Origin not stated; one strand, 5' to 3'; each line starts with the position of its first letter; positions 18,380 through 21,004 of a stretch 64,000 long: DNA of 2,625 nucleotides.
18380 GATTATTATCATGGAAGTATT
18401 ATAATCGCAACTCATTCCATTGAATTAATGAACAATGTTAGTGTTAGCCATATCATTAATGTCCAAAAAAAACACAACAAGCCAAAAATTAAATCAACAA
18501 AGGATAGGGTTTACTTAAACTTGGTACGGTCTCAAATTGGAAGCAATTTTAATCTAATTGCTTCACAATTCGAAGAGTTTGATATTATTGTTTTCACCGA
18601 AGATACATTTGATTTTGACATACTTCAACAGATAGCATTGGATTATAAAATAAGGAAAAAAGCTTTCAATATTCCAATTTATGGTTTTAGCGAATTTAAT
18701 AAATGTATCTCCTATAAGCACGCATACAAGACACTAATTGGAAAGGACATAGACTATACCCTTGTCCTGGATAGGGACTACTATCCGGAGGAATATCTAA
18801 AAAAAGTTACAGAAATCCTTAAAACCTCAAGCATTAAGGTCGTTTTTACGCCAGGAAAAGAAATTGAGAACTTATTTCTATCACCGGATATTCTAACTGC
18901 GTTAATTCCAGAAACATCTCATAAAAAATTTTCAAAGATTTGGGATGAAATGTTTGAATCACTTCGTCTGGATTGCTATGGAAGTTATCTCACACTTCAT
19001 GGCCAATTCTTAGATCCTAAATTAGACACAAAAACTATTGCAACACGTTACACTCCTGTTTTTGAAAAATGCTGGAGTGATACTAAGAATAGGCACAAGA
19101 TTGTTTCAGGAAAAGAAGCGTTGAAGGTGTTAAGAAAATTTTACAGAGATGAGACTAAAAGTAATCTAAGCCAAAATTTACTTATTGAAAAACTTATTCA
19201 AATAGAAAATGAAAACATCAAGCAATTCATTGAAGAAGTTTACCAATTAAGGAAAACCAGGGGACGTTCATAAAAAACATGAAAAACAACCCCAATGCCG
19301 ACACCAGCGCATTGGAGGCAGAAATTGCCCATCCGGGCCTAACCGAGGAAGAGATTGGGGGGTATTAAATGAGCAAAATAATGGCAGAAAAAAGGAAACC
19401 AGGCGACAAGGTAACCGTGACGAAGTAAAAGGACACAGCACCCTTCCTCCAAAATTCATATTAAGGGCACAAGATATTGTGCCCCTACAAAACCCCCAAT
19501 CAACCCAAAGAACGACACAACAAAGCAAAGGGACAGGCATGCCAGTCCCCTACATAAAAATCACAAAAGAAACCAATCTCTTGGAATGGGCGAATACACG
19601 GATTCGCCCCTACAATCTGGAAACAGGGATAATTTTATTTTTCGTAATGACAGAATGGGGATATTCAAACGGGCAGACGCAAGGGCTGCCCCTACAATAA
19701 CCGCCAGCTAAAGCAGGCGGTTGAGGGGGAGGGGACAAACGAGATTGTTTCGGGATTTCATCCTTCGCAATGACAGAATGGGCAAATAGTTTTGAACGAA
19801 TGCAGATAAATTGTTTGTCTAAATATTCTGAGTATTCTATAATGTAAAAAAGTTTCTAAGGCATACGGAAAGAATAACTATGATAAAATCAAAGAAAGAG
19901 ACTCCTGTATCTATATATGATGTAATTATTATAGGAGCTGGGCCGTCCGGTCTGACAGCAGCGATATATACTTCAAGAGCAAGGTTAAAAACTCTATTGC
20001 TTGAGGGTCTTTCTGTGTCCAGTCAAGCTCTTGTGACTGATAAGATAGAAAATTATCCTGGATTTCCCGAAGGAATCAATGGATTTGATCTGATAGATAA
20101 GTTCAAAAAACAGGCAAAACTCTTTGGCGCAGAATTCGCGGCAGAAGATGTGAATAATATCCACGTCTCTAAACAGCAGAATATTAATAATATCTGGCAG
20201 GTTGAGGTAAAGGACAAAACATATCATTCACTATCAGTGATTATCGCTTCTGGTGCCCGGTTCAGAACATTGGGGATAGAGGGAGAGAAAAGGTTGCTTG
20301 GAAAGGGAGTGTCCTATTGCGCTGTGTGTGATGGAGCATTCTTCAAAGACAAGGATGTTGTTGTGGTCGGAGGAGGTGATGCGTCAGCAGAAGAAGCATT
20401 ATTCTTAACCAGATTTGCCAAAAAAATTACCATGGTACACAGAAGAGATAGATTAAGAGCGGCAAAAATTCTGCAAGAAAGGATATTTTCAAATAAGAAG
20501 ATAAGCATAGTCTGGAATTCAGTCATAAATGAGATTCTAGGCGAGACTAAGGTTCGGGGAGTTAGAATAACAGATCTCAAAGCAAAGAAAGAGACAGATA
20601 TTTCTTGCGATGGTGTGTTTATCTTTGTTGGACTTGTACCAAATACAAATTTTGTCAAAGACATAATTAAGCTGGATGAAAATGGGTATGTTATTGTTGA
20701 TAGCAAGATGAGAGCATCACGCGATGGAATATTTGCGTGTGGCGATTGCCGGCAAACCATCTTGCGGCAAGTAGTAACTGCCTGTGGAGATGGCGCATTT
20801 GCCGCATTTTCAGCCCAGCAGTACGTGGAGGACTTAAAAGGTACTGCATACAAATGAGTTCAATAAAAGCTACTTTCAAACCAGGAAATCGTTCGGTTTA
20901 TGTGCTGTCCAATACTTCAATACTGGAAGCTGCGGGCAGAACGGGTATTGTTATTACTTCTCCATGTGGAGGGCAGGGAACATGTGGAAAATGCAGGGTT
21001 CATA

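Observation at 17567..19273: Single-polypeptide ABC-ATPase + DUF4435/Toprim-like nuclease: a merged PARIS (AriA-AriB)-like or solitary OLD-like defence gene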

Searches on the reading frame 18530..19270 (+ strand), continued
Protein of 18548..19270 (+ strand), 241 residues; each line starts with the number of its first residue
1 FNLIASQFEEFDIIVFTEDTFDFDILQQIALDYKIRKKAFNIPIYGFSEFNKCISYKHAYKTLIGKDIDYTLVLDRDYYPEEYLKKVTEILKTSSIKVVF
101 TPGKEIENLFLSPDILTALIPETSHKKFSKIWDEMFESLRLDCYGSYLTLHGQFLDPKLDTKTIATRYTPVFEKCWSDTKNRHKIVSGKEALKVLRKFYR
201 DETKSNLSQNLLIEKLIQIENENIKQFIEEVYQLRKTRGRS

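Call 53: fold_search(model_id=the predicted structure, library=viral)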
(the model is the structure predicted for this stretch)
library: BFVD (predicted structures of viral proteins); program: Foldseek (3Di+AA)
matches with E <= 10: 509; with E <= 0.001: 0
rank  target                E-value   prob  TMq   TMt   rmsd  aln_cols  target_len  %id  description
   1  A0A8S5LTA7            3.8e-02  0.75  0.32  0.36  16.9       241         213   13  RloB-like protein [Myoviridae sp. ct25F5]
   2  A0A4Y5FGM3            5.0e-02  0.47  0.25  0.22  14.8       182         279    9  Uncharacterized protein [Lactobacillus phage 3-521]
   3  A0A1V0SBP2            6.3e-02  0.35  0.28  0.15  16.8       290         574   10  Uncharacterized protein [Catovirus CTV1]
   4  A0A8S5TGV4            8.4e-02  0.92  0.26  0.19   4.1        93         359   20  Uncharacterized protein [Myoviridae sp. ctIty1]
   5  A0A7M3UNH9            1.2e-01  0.12  0.20  0.17  21.9       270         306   11  Uncharacterized protein [Pyramimonas orientalis virus 01B]
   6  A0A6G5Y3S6            1.3e-01  0.23  0.26  0.13  16.8       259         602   12  (no name in the UniProt tables at hand)
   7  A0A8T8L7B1            1.8e-01  0.80  0.28  0.23   5.5       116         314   24  (no name in the UniProt tables at hand)
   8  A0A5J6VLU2            1.9e-01  0.13  0.21  0.20  18.4       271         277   12  Alpha/beta hydrolase family protein [Megaviridae environmental sample]
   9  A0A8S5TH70            2.0e-01  0.09  0.19  0.19  17.0       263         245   13  Uncharacterized protein [Myoviridae sp. ctIty1]
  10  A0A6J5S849            2.1e-01  0.15  0.24  0.16  18.8       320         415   10  DNA topoisomerase [uncultured Caudovirales phage]
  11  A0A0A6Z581            2.3e-01  0.66  0.24  0.23   4.6       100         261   13  Putative DNA primase [Enterobacter phage phiKDA1]
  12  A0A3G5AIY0            2.6e-01  0.41  0.26  0.31   6.5       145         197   12  Uncharacterized protein [Sylvanvirus sp.]
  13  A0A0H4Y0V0            2.8e-01  0.12  0.25  0.17  22.5       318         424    9  Hypothetical low complexity protein [Salmon gill poxvirus]
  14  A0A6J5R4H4            2.8e-01  0.09  0.19  0.06  17.0       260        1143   12  AAA domain containing protein [uncultured Caudovirales phage]
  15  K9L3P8                3.1e-01  0.63  0.27  0.11   5.8       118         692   24  DNA primase/helicase [Pectobacterium phage phiTE]
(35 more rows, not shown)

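Call 64: search_solved_structures(query=A5, max_evalue=10, show_alignments=4)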
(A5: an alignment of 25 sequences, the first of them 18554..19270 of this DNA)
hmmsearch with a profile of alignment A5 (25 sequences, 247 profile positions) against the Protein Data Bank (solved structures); distinct sequences matched with E-value up to 10: 10.
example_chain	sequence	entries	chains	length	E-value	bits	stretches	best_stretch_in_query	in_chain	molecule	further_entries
8ux9_A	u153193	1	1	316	0.0047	19.7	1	8-130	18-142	AriB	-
8v46_D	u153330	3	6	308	0.012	18.4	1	8-130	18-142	AriB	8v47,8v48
1hve_A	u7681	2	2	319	0.015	18.1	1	115-243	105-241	ANNEXIN V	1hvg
1hvf_A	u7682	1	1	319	0.015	18.1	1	115-243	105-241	ANNEXIN V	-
2xo2_A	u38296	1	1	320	0.023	17.5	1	115-243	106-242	ANNEXIN A5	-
1anw_A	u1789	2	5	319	0.023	17.5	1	115-243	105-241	ANNEXIN V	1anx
1avh_A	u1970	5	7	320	0.023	17.5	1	115-243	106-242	ANNEXIN V | ANNEXIN A5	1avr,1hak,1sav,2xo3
8gyc_A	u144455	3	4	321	0.024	17.4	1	115-243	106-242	Annexin A5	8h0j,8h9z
1hvd_A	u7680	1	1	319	0.024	17.4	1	115-243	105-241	ANNEXIN V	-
6k22_A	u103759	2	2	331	0.027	17.3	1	115-243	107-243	Annexin A5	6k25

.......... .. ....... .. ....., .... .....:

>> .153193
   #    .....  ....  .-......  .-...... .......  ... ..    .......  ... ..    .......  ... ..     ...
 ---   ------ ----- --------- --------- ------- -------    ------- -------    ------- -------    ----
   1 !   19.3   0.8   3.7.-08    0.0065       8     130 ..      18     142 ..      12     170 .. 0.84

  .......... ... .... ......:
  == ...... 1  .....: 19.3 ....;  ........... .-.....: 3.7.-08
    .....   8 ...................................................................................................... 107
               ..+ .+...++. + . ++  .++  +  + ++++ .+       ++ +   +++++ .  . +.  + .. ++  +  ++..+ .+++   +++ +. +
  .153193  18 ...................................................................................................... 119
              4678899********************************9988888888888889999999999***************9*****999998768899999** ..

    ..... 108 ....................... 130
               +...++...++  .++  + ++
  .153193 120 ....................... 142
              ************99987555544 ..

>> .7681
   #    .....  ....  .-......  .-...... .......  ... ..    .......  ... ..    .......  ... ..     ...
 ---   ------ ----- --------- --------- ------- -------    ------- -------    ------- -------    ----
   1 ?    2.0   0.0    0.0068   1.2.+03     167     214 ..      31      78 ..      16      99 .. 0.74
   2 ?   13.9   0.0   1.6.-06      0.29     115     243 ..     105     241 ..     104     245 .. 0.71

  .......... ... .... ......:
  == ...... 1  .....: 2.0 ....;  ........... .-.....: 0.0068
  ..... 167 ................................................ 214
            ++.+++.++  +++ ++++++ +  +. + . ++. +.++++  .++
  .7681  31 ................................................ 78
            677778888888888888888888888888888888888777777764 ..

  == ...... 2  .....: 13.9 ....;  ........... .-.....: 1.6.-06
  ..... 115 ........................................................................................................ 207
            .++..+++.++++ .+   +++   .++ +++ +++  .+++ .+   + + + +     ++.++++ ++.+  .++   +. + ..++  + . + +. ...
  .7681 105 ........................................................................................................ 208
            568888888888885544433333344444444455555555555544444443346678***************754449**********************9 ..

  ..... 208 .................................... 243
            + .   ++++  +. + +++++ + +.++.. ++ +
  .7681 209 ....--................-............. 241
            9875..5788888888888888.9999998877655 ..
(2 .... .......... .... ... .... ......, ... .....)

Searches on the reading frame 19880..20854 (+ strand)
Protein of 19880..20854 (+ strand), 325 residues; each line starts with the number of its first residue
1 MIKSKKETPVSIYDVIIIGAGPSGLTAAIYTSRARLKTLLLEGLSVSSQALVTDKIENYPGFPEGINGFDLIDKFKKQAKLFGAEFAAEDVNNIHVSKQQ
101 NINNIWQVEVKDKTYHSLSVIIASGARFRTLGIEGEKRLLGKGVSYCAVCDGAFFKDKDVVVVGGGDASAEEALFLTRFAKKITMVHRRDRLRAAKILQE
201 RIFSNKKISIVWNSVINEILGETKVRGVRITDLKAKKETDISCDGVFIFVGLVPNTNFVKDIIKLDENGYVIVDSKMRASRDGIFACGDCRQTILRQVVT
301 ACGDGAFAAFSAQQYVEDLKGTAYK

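Call 15: search_protein_families(library=pfam, proteins=[window:19880-20854:+], max_evalue=0.001)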
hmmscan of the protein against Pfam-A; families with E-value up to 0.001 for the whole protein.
window:19880-20854:+ (325 aa): 12 families
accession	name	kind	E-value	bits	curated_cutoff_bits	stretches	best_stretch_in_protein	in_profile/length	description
PF07992.20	Pyr_redox_2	-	1.9e-52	179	26.1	1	13-305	1-291/291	Pyridine nucleotide-disulphide oxidoreductase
PF13738.12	Pyr_redox_3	-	5.9e-22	78.7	30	1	95-288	103-305/305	Pyridine nucleotide-disulphide oxidoreductase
PF00070.33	Pyr_redox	-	2.5e-18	66.8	22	1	160-231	2-80/82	Pyridine nucleotide-disulphide oxidoreductase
PF01946.23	Thi4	-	8.9e-08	32.1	26.2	1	13-42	18-48/235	Thi4 family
PF01134.28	GIDA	-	1.9e-07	31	22.1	1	14-54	1-33/391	Glucose inhibited division protein A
PF00890.30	FAD_binding_2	-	6.1e-07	29.4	20.4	1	14-46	1-33/414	FAD binding domain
PF01266.30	DAO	-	1.1e-06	28.9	27.9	0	14-43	1-30/353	FAD dependent oxidoreductase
PF12831.13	FAD_oxidored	-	2.2e-06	27.7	27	1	14-42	1-29/416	FAD dependent oxidoreductase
PF03486.20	HI0933_like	-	4.3e-06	26.8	50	1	14-43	2-31/244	HI0933-like protein Rossmann domain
PF01494.25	FAD_binding_3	-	9.2e-05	22.3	22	0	13-46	2-35/349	FAD binding domain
PF13450.12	NAD_binding_8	-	0.00015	22.5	21.9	0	17-42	1-26/68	NAD(P)-binding Rossmann-like domain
PF13434.12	Lys_Orn_oxgnase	-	0.00027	20.6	21.3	0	12-42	2-33/339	L-lysine 6-monooxygenase/L-ornithine 5-monooxygenase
